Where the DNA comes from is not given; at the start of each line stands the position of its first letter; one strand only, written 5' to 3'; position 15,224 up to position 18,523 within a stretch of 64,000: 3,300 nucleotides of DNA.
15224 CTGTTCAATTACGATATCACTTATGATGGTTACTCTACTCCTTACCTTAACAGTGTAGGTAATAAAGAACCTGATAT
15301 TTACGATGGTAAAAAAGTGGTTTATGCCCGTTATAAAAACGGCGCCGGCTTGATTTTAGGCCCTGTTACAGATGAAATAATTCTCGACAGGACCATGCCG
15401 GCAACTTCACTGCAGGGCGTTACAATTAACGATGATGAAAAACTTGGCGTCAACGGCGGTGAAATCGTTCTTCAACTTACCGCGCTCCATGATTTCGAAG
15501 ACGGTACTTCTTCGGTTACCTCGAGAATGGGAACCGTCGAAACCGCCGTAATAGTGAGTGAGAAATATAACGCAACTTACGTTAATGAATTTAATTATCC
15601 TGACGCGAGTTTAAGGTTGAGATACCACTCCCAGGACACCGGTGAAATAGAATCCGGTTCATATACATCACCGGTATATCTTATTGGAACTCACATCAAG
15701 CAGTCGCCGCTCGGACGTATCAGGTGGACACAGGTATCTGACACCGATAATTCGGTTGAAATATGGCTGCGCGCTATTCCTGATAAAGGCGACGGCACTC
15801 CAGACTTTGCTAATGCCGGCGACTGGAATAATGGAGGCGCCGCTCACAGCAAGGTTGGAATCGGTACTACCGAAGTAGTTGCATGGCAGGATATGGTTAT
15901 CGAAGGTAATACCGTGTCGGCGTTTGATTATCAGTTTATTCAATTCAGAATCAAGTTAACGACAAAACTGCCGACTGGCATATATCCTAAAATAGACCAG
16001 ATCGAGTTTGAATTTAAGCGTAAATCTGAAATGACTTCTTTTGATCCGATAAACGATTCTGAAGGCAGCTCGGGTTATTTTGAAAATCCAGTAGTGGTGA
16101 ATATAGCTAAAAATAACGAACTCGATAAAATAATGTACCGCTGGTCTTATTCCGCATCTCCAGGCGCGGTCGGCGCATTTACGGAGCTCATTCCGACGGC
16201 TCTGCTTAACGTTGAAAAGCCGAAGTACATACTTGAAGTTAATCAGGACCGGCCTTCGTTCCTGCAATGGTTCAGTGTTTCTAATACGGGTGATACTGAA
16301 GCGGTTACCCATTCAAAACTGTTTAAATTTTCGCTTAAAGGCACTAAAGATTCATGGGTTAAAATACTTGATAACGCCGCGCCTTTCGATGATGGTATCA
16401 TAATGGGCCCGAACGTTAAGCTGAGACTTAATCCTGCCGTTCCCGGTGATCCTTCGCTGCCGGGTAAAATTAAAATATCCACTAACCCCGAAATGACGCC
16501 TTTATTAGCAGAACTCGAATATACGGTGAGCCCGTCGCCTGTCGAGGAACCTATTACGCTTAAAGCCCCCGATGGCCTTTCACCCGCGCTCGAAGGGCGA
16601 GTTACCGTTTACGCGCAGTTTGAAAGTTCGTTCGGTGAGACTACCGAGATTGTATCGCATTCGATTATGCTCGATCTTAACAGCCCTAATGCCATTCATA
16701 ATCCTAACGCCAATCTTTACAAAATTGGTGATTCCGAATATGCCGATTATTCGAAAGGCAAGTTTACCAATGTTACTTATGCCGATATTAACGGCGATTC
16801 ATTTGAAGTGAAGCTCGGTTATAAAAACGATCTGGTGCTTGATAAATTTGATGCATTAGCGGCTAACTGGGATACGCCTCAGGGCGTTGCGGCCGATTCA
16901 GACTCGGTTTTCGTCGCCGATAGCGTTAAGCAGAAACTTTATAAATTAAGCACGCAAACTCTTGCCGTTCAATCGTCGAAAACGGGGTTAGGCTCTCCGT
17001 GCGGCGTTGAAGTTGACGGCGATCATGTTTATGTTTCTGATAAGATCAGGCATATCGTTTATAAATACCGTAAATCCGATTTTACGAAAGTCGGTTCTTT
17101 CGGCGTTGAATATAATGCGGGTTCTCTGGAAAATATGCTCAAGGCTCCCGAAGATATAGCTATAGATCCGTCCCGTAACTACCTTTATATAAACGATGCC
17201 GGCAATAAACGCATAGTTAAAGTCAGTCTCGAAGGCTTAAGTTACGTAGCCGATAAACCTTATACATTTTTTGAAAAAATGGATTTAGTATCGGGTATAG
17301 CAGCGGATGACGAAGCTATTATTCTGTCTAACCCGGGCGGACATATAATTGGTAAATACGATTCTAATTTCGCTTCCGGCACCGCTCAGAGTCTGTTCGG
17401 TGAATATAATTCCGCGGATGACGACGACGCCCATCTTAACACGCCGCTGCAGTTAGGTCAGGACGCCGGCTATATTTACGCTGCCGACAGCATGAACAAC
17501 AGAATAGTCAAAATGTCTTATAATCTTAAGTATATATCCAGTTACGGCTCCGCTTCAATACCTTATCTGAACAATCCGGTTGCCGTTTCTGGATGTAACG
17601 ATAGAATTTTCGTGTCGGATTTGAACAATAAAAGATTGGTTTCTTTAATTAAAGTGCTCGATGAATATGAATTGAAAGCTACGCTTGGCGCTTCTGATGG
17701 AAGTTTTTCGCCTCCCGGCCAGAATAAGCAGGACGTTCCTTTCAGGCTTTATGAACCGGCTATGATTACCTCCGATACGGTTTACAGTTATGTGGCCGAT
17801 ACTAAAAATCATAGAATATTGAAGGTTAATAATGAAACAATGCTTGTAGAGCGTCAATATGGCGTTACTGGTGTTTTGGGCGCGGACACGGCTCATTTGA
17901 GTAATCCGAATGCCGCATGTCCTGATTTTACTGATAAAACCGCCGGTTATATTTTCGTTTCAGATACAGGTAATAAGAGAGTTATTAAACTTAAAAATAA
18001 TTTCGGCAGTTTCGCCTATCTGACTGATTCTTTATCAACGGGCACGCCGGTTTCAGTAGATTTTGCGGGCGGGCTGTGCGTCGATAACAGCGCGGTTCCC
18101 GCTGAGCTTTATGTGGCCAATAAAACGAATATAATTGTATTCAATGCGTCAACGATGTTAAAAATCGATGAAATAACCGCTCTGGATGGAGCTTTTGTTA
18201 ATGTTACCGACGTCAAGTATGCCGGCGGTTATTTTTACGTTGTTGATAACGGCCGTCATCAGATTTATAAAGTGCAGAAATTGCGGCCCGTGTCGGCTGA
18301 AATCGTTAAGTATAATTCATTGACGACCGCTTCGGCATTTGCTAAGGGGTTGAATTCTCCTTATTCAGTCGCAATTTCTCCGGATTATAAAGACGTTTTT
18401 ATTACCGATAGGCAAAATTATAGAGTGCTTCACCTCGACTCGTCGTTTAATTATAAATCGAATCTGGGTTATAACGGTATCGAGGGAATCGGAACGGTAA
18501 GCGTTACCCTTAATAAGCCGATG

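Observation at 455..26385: Approximately eight NHL six-bladed propellers (about 47 blades) in one polypeptide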

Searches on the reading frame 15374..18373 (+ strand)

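Call 4: search_protein_families(library=pfam, proteins=[window:15374-18373:+], max_evalue=0.01)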
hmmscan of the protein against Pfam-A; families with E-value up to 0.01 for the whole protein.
window:15374-18373:+ (1000 aa): 2 families
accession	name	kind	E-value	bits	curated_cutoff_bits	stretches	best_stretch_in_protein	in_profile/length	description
PF01436.27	NHL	-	1.4e-13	50.6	20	0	806-817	16-27/28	NHL repeat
PF01731.26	Arylesterase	-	8.3e-06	26.4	21.3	0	535-568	49-84/86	Arylesterase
